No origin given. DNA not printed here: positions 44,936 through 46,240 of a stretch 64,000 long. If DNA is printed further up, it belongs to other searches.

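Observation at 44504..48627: Promoter-to-terminator operon encoding a candidate NAD+ reconstitution pathway: radical-SAM-like protein, NadE, and an NMNAT-PRTase fusion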

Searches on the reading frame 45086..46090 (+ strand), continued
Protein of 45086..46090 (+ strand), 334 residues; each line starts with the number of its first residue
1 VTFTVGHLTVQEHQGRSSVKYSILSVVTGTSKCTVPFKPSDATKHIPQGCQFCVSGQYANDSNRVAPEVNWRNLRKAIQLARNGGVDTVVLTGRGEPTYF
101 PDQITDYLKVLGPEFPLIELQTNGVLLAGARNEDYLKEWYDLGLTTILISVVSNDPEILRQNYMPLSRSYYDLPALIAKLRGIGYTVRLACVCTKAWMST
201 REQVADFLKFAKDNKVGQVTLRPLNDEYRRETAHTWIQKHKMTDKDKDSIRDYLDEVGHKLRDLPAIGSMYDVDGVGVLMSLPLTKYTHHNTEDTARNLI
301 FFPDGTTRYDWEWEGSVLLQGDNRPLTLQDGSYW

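Call 121: list_cluster_members(proteins=[window:45140-46090:+, window:46198-47172:+, window:47169-48569:+])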
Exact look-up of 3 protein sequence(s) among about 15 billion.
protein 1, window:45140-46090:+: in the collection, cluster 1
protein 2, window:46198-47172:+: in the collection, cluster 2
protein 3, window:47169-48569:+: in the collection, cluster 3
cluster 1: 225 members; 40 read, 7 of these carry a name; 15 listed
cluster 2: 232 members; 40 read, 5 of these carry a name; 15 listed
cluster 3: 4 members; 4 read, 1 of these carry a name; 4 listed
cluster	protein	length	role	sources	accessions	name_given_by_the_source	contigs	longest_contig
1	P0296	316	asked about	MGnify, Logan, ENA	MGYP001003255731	FL=1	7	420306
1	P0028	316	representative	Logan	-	-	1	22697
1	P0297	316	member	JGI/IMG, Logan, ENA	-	molybdenum cofactor biosynthesis enzyme MoaA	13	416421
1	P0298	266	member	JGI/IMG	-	hypothetical protein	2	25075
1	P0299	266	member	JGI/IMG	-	molybdenum cofactor biosynthesis enzyme MoaA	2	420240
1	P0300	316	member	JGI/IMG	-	molybdenum cofactor biosynthesis enzyme MoaA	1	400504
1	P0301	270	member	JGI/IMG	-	hypothetical protein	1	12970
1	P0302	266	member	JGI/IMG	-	MoaA/NifB/PqqE/SkfB family radical SAM enzyme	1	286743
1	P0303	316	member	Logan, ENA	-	-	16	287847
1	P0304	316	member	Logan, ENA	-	-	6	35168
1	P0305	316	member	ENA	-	-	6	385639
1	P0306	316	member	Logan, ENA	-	-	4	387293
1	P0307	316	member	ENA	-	-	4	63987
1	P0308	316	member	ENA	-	-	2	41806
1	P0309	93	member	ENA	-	-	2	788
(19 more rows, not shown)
